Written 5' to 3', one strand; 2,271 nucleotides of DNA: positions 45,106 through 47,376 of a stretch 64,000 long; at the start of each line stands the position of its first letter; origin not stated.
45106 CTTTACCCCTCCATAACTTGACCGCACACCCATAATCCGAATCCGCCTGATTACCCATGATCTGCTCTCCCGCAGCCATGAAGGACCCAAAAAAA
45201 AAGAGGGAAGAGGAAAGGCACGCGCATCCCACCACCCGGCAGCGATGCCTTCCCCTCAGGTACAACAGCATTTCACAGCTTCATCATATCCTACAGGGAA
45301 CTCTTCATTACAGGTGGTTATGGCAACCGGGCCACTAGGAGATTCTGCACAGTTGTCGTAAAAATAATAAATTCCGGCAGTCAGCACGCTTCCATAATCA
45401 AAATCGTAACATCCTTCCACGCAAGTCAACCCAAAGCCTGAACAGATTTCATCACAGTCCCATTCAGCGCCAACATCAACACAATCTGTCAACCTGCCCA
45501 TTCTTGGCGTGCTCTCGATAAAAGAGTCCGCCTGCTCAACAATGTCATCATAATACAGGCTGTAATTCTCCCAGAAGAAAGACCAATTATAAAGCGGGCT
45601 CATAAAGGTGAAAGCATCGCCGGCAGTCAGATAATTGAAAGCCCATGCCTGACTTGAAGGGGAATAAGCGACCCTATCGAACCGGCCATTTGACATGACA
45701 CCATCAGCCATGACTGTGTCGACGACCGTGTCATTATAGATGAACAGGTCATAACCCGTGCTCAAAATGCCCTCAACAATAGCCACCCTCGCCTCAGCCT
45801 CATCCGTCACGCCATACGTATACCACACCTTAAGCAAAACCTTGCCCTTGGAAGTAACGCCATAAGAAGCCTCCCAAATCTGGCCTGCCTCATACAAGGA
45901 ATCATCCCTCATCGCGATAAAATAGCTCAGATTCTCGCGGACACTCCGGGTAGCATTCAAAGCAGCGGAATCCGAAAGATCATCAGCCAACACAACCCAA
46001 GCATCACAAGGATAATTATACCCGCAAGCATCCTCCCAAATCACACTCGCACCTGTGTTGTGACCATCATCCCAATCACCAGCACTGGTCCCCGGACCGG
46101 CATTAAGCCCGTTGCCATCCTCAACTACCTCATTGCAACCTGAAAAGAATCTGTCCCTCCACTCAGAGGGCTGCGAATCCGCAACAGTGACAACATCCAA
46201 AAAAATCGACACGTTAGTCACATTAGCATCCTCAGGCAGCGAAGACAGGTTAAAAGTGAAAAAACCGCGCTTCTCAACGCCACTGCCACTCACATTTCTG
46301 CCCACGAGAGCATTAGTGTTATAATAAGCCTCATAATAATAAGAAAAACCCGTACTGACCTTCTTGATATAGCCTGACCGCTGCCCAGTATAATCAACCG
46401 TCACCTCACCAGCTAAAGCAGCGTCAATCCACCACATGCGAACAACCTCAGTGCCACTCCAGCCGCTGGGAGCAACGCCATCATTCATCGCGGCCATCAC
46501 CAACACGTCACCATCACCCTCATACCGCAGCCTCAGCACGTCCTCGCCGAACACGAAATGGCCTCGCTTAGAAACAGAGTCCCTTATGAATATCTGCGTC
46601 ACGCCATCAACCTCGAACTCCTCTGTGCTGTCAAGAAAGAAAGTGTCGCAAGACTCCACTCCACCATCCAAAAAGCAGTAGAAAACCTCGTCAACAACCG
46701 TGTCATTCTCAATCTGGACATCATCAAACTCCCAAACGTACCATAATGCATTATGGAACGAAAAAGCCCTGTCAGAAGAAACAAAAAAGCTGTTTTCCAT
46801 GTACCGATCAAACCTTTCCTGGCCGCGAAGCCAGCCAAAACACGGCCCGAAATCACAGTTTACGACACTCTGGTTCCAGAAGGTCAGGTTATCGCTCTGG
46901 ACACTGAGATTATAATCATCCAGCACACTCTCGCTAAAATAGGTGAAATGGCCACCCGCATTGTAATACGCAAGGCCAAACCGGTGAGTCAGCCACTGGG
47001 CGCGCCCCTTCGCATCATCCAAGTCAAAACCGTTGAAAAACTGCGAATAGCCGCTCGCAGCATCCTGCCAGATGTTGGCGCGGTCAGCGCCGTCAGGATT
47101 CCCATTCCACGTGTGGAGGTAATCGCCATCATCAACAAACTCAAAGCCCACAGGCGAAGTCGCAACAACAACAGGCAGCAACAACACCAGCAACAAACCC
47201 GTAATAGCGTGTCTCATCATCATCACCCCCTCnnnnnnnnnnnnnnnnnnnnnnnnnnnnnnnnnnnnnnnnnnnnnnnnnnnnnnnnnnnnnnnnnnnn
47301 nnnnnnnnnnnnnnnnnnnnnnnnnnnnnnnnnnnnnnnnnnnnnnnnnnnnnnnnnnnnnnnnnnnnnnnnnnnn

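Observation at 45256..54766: Operon-like array of six signal-peptide proteins built from a repeated 'YKFDLS ... TW(G/N)NRP ... RSKES..RP.L' module (DNRLRE/CBM96-like), including a tandem triplication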

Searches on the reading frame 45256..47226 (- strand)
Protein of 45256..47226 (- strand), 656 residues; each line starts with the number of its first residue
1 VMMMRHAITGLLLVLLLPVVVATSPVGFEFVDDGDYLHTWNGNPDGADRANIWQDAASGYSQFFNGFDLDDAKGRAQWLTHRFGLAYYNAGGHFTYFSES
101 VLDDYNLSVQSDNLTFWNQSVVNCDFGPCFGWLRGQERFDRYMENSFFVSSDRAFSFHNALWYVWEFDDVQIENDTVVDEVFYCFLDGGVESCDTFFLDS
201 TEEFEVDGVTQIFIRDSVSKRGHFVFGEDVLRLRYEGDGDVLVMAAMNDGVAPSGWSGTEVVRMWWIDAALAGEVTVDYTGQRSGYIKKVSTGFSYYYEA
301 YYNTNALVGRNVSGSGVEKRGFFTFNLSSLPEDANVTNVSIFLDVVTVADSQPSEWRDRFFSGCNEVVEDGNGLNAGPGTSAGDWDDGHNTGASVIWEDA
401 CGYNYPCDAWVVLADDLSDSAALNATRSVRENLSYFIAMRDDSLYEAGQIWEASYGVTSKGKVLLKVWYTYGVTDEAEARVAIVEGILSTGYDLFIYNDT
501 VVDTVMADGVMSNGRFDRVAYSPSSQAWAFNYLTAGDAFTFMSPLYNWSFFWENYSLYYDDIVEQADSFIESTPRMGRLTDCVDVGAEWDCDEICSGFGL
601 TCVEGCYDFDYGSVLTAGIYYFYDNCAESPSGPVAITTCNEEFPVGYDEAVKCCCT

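Call 3: search_protein_families(library=pfam, proteins=[window:45256-47226:-], max_evalue=0.01)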
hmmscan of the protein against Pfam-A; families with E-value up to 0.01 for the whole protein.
window:45256-47226:- (656 aa): 0 families

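Call 4: search_protein_families(library=ncbifam, proteins=[window:45256-47226:-], max_evalue=0.01)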
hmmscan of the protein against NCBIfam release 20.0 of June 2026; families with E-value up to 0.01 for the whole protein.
window:45256-47226:- (656 aa): 0 families

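Call 14: find_homologous_proteins(query=window:45256-47226:-)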
Query window:45256-47226:- (656 aa): 1 proteins with E <= 0.001 among 8000 candidates.
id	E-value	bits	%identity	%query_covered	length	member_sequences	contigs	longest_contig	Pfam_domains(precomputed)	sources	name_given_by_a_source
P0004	0.0e+0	1533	100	100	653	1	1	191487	-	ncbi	ncbi:MAG: hypothetical protein V1735_02990 [Nanoarchaeota archaeon]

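Call 23: search_protein_families(library=pfam, proteins=[window:45256-47226:-], max_evalue=10)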
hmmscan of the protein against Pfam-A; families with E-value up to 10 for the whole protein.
window:45256-47226:- (656 aa): 0 families
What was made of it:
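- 45256..47226 (-): 656-aa exported protein (NCBI MFH1133430.1, 653 aa from ATG 47217). It holds a signal-like N-terminus; a galactose-mutarotase-like beta-supersandwich (aa ~24-280); a remote CBM96-like beta-sandwich (aa ~285-470); a ~100-aa domain (aa 470-573) that is C-terminal in >130 other proteins; and an 83-aa Cys-rich tail. No Pfam or NCBIfam hit (calls 3, 4, 23).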

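Call 29: search_protein_representatives(protein=window:45256-47226:-)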
Query: 656 residues. Proteins with E-value up to 0.001 (for the whole library): 157; up to 1e-10: 26; up to 1e-30: 15. The best 150 are listed.
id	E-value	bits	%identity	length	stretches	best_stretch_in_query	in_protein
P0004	0.0e+00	1532.6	100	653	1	4-656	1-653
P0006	4.1e-85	302.9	42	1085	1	15-465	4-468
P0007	4.2e-84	299.6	36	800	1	11-573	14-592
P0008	2.1e-80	287.3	41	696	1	11-470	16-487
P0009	5.5e-76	272.7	39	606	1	13-573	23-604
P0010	1.9e-69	251.1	39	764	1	7-473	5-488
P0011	3.1e-68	247.1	41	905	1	2-408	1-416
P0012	3.2e-67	243.7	38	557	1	21-476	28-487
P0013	5.9e-61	223.0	37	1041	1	11-470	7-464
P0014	1.5e-56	208.5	37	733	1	24-455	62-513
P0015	4.9e-56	206.8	37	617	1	13-497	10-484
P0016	9.4e-56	205.9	39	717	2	24-471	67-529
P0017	9.4e-42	159.6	39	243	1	11-223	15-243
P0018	1.2e-39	152.6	34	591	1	23-415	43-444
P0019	5.0e-39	150.6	32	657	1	23-452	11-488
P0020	2.5e-15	72.3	36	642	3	471-573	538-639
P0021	2.6e-14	68.9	45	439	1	470-572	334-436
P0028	2.9e-11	58.8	29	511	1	309-573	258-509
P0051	1.5e-08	49.8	41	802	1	471-573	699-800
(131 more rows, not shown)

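Call 30: search_protein_families(library=pfam, proteins=[P0006, P0007, P0008, P0010, P0011, P0013, P0020, P0021, P0028, P0051], max_evalue=0.01)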
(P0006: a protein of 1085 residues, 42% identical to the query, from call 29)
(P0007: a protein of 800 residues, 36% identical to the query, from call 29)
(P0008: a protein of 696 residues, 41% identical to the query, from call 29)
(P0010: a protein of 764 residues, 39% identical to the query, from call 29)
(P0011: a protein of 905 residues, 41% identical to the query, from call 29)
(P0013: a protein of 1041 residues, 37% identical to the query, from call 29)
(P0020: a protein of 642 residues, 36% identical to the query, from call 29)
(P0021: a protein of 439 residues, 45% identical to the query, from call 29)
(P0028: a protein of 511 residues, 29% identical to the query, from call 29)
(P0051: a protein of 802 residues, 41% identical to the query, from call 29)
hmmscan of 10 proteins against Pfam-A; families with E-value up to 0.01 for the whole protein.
P0006 (1085 aa): 0 families

P0007 (800 aa): 1 family
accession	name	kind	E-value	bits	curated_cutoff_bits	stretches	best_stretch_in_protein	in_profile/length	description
PF13385.13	Laminin_G_3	-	2.9e-24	86.4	27.6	1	603-751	2-150/151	Concanavalin A-like lectin/glucanases superfamily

P0008 (696 aa): 0 families

P0010 (764 aa): 0 families

P0011 (905 aa): 0 families

P0013 (1041 aa): 0 families

P0020 (642 aa): 0 families

P0021 (439 aa): 0 families

P0028 (511 aa): 0 families

P0051 (802 aa): 0 families

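Call 37: find_related_loci(query=A3, collection=genome_contigs, flank=10000)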
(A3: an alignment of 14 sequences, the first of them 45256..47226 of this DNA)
Query A3 (656 aa) in genome_contigs; peptide patterns used: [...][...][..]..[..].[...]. (x = any residue, [..] = any of these).
62 stretches matched a pattern; 3 encode a relative of the query (tblastn E <= 1e-3); 3 distinct loci.
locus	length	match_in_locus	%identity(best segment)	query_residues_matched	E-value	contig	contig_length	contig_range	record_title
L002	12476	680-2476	34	3-577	2e-94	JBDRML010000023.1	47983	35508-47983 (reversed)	MAG: Candidatus Woesearchaeota archaeon isolate MEGAHIT-group-1.829 k141_309120, whole genome shotgun sequence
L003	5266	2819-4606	32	3-577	3e-94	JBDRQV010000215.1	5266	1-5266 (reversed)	MAG: Nanoarchaeota archaeon isolate MEGAHIT-group-2.61 k141_161825, whole genome shotgun sequence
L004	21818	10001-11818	34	2-574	2e-84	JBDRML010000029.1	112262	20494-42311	MAG: Candidatus Woesearchaeota archaeon isolate MEGAHIT-group-1.829 k141_1339064, whole genome shotgun sequence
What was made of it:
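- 45256..47226 (-): Exhaustive search: 15 relatives with E<1e-30 at 32-42% identity (call 29), found in Woesearchaeota/Nanoarchaeota MAGs (call 37).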

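Call 43: search_protein_families(library=pfam, proteins=[L004:6264-9710:+, L004:9977-11824:+, L004:12438-13781:+, L004:4954-5763:+, L004:2407-3774:-, L002:680-3091:+, L002:3692-4969:+], max_evalue=0.001)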
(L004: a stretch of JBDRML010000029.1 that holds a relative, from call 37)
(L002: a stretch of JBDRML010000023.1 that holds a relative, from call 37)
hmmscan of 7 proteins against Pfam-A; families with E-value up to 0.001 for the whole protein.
L004:6264-9710:+ (1148 aa): 2 families
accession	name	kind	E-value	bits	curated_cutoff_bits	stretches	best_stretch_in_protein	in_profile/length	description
PF13517.12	FG-GAP_3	-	4.2e-30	104.6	26.9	6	528-589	1-60/61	FG-GAP-like repeat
PF22301.2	AUDH_beta_propeller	-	6.4e-07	29.8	27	0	345-464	5-132/179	Aldos-2-ulose dehydratase, beta-propeller domain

L004:9977-11824:+ (615 aa): 0 families

L004:12438-13781:+ (447 aa): 4 families
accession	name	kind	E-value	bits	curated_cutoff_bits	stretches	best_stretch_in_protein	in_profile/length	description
PF22505.1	RNase_J_b_CASP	-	1.7e-24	86.4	27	1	239-365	2-120/126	Ribonuclease J, beta-CASP domain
PF00753.33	Lactamase_B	-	6.1e-11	43.1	22.7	1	73-198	42-178/196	Metallo-beta-lactamase superfamily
PF12706.13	Lactamase_B_2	-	3e-09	37.2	27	1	69-176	20-144/200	Beta-lactamase superfamily domain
PF07521.17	RMMBL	-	6.4e-06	26.5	21.6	1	382-418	9-46/63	Zn-dependent metallo-hydrolase RNA specificity domain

L004:4954-5763:+ (269 aa): 1 family
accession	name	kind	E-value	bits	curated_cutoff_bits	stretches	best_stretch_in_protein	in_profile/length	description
PF01875.22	Memo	-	2.3e-39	135.7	27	1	10-266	8-268/269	Memo-like protein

L004:2407-3774:- (455 aa): 2 families
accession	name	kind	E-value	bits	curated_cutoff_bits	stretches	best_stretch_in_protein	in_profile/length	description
PF02655.19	ATP-grasp_3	-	1.5e-09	38.6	23.2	1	220-330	49-159/160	ATP-grasp domain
PF02786.22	CPSase_L_D2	-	7e-05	22.9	19.8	1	165-358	9-209/211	Carbamoyl-phosphate synthase L chain, ATP binding domain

L002:680-3091:+ (803 aa): 1 family
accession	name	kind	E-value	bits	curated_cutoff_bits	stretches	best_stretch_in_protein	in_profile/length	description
PF13385.13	Laminin_G_3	-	2.6e-23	83.3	27.6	1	606-754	2-150/151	Concanavalin A-like lectin/glucanases superfamily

L002:3692-4969:+ (425 aa): 1 family
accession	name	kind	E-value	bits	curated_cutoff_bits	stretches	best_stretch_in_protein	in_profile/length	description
PF00374.24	NiFeSe_Hases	-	2.1e-29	103.3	25.8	2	264-418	358-508/508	Nickel-dependent hydrogenase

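Call 50: predict_structure(alignment_id=A3)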
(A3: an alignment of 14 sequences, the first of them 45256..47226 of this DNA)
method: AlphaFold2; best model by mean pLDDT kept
length: 656 residues; sequences in the alignment: 14
mean_pLDDT: 66.4   pTM: 0.58
mean pLDDT of the five models: 66.4, 65.8, 64.0, 63.4, 61.9
residues with pLDDT >= 90: 77; 70-90: 310; 50-70: 67; < 50: 202
segments of 3 or more residues with pLDDT < 50: 16-23, 370-379, 473-563, 565-656
pLDDT, mean of each block of 10 residues (from residue 1): 60 47 65 78 72 72 77 84 85 72 75 82 82 83 87 87 90 88 81 88 92 87 84 92 90 89 82 70 82 80 88 83 85 79 84 89 69 46 68 85 77 81 89 88 88 78 76 39 30 25 25 37 39 37 34 35 46 30 32 34 29 27 28 27 29 28
secondary structure, 60 per line:
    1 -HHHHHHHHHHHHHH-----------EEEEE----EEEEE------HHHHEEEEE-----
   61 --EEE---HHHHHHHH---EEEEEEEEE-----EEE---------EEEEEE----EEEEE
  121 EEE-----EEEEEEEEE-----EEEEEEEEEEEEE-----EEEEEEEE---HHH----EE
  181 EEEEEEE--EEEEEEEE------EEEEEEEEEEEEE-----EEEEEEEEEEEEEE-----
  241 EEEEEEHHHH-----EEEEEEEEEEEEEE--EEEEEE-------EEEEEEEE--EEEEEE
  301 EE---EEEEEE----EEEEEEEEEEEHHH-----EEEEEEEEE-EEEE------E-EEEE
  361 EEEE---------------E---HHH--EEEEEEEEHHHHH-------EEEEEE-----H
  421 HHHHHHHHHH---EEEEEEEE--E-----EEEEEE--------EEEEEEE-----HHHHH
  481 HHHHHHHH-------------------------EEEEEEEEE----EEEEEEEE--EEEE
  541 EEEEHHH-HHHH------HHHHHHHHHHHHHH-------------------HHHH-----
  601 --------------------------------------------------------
elements in order: H2-15 E27-31 E36-40 H47-50 E51-55 E63-65 H69-76 E80-88 E94-96 E106-111 E116-123 E129-137 E143-155 E161-168 E179-187 E190-197 E204-216 E222-235 E241-246 H247-250 E256-269 E272-277 E285-292 E295-302 E306-311 E316-326 E335-343 E345-348 E357-364 E389-396 H397-401 E409-414 H420-430 E434-441 E450-455 E464-470 H476-488 E514-522 E527-534 E537-544 H549-552 H559-572 H592-595
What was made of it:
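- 45256..47226 (-): AF2 pLDDT 70-90 for aa 24-470 (call 50).
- On CBM96-like fold in the 656-aa protein: This rests on a 14-sequence AF2 model (call 50).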

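Call 54: fold_search(model_id=the predicted structure, library=pdb)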
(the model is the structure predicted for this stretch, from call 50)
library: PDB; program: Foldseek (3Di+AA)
matches with E <= 10: 644; with E <= 0.001: 42
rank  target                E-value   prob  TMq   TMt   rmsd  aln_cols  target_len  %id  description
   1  1o7d_D                1.1e-06  1.00  0.22  0.47   8.2       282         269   11  The structure of the bovine lysosomal a-mannosidase suggests a novel mechanism for low pH activation (released 2003-03-20)
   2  3blc_A                9.1e-06  1.00  0.23  0.47   7.1       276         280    8  Crystal structure of the periplasmic domain of the Escherichia Coli YIDC (released 2007-12-25)
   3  6al2_B                1.0e-05  1.00  0.22  0.29   9.1       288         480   10  Crystal structure of E. coli YidC at 2.8 A resolution (released 2018-11-07)
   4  3bs6_A                1.1e-05  1.00  0.20  0.45   5.5       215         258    9  1.8 Angstrom crystal structure of the periplasmic domain of the membrane insertase YidC (released 2008-02-12)
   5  4bze_B                1.9e-05  1.00  0.22  0.38  10.2       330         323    7  Crystal structure of galactose mutarotase GalM from Bacillus subtilis (released 2014-08-13)
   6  3blc_B                2.3e-05  1.00  0.22  0.45   9.3       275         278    9  Crystal structure of the periplasmic domain of the Escherichia Coli YIDC (released 2007-12-25)
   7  3wvf_A                4.4e-05  1.00  0.22  0.31   7.8       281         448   10  Crystal structure of YidC from Escherichia coli (released 2014-12-17)
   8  3q1n                  4.4e-05  1.00  0.21  0.38   9.9       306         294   10  Crystal structure of a galactose mutarotase-like protein (LSEI_2598) from Lactobacillus casei ATCC 334 at 1.61 A resolut (released 2011-01-19)
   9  6al2_A                4.9e-05  1.00  0.22  0.28   8.2       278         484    9  Crystal structure of E. coli YidC at 2.8 A resolution (released 2018-11-07)
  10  7ufs_A                6.3e-05  1.00  0.27  0.18  12.3       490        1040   11  Cryo-EM Structure of Bl_Man38B at 3.4 A (released 2022-11-16)
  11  5mg3_C                7.4e-05  1.00  0.23  0.32   9.7       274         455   10  EM fitted model of bacterial holo-translocon (released 2016-12-28)
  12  2yfn                  7.4e-05  1.00  0.22  0.20  10.2       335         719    9  galactosidase domain of alpha-galactosidase-sucrose kinase, AgaSK (released 2011-09-28)
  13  2xn0_A                7.4e-05  1.00  0.23  0.21  10.6       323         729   11  Structure of alpha-galactosidase from Lactobacillus acidophilus NCFM, PtCl4 derivative (released 2011-08-10)
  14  6se8                  1.0e-04  1.00  0.22  0.16   7.8       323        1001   10  Cold-adapted beta-D-galactosidase from Arthrobacter sp. 32cB mutant E441Q (released 2019-09-11)
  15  6zjp                  1.2e-04  1.00  0.22  0.15   8.0       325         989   10  Cold-adapted beta-D-galactosidase from Arthrobacter sp. 32cB mutant E517Q (released 2020-08-05)
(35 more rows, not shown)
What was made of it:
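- The galactose-mutarotase-like supersandwich of the 656-aa protein is a typical accessory domain of glycoside hydrolases and lyases (call 54).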

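Call 70: search_protein_families(library=pfam, alignment_id=A5, max_evalue=0.001)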
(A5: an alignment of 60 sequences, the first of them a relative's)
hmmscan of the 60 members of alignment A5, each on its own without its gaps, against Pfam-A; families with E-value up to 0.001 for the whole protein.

A. member 1, P0020 (642 aa): 0 families

B. families by the number of members that match (of 60 scanned): 9 families
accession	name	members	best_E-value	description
PF13385.13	Laminin_G_3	10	4.5e-23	Concanavalin A-like lectin/glucanases superfamily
PF10102.14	DUF2341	3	1.6e-14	Domain of unknown function (DUF2341)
PF17957.7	Big_7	2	9.3e-07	Bacterial Ig domain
PF02210.31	Laminin_G_2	2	3.4e-06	Laminin G domain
PF00054.30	Laminin_G_1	2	0.0001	Laminin G domain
PF24517.2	CBM96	1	1e-07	Carbohydrate-binding module family 96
PF13229.12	Beta_helix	1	0.0001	Right handed beta helix region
PF02973.23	Sialidase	1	0.00013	Sialidase, N-terminal domain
PF04744.17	Monooxygenase_B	1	0.00028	Monooxygenase subunit B protein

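Call 88: search_protein_families(library=phrogs, proteins=[window:45256-47226:-], max_evalue=0.01)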
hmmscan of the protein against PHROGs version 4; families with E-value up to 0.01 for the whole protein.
window:45256-47226:- (656 aa): 0 families
